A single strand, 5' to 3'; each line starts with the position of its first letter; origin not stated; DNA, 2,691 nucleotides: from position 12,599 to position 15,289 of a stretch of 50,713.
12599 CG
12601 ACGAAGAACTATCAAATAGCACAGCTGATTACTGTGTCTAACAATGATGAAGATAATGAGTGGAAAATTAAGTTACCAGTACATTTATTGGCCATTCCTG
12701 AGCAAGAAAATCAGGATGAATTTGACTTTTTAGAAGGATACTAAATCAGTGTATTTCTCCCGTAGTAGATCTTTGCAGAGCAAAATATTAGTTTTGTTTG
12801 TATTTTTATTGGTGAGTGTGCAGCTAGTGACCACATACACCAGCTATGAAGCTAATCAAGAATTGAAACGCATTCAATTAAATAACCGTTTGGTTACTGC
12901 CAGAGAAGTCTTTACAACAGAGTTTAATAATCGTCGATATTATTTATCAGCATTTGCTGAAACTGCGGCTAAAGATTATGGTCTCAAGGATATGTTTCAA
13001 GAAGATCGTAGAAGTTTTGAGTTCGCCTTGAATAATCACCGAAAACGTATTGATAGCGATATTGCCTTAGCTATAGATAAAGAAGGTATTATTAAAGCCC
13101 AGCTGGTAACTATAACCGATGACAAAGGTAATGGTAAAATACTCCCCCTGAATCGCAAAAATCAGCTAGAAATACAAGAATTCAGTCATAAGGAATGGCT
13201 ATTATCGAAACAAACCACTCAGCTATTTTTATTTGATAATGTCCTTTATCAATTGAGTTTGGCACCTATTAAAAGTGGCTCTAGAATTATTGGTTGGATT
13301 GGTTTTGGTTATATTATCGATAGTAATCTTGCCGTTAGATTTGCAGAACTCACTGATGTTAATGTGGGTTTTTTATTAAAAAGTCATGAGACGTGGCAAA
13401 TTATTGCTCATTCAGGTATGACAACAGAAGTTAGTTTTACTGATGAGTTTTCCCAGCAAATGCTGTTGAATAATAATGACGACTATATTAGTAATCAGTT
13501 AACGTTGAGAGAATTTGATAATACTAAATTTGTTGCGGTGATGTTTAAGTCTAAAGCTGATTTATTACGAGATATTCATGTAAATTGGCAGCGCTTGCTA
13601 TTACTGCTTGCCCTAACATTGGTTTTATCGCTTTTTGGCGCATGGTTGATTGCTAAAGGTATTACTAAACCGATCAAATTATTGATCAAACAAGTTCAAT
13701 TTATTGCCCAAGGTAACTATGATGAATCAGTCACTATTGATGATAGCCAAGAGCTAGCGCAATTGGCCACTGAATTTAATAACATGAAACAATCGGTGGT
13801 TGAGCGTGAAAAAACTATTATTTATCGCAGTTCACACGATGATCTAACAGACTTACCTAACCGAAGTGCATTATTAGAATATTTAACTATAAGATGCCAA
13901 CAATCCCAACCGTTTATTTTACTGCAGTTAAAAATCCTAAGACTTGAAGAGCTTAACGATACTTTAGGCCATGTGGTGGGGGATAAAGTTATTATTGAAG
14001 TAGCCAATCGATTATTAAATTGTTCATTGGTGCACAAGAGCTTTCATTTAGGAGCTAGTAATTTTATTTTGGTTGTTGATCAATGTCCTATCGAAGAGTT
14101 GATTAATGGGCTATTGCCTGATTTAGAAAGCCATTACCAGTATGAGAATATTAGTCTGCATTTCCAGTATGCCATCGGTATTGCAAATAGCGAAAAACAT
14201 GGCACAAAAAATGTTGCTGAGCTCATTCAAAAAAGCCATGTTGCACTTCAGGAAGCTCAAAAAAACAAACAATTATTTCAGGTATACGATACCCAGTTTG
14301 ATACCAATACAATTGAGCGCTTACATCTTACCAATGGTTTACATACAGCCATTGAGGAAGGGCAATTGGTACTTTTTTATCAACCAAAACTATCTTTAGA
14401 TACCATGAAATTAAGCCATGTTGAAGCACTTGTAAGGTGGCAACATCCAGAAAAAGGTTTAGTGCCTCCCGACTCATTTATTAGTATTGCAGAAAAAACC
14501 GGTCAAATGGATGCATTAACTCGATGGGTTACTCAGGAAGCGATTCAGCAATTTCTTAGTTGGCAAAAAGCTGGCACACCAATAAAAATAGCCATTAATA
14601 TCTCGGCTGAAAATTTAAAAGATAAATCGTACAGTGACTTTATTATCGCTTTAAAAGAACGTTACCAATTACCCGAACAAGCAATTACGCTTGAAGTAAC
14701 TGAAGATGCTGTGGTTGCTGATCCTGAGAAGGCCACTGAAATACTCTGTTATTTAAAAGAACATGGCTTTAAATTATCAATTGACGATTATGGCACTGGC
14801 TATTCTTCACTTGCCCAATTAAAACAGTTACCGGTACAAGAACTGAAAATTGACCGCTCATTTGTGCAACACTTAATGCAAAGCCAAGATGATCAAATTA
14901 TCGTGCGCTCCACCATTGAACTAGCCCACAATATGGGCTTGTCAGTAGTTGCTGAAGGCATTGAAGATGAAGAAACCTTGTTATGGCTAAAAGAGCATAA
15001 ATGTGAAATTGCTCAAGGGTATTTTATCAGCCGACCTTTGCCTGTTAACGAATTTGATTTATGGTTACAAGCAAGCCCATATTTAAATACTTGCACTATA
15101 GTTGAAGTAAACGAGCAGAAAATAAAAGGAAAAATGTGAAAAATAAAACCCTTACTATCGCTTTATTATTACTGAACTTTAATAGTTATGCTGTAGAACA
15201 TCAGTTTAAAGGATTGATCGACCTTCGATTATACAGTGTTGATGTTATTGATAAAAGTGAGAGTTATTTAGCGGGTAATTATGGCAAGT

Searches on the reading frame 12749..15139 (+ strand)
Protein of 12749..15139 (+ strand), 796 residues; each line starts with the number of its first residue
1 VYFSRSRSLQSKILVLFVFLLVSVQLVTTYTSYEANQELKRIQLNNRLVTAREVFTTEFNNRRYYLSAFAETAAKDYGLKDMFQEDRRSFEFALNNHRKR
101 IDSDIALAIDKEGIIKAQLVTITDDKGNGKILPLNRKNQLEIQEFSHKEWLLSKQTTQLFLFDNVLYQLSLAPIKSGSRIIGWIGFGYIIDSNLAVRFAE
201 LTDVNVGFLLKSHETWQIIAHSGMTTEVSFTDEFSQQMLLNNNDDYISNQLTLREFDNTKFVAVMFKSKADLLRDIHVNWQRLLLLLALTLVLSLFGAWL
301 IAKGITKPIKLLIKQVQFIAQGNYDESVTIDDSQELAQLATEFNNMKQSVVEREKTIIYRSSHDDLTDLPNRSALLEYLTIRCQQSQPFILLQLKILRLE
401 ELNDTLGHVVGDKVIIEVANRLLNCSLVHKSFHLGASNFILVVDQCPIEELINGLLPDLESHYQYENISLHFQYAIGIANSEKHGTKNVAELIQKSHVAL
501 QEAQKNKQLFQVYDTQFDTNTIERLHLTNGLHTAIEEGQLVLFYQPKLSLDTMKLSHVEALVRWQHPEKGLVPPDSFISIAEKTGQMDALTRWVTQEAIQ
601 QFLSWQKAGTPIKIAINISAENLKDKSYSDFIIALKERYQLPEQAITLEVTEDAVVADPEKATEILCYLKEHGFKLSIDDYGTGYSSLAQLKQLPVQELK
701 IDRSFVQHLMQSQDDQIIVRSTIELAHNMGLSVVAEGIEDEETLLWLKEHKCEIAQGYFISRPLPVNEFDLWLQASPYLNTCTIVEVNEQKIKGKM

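Call 11: search_protein_families(library=pfam, proteins=[window:12749-15139:+])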
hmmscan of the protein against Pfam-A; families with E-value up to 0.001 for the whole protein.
window:12749-15139:+ (796 aa): 4 families
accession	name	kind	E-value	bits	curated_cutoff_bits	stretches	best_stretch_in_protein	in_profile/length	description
PF00563.25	EAL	-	2e-75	253.6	31.3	1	531-763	4-236/236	EAL domain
PF00990.26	GGDEF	-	7.3e-23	81.6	23.8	1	362-507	2-158/161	Diguanylate cyclase, GGDEF domain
PF00672.30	HAMP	-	2.5e-08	34.6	25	1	300-350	1-51/53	HAMP domain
PF14827.12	dCache_3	-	2e-05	24.7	25.7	1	54-212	14-165/239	Double sensory domain of two-component sensor kinase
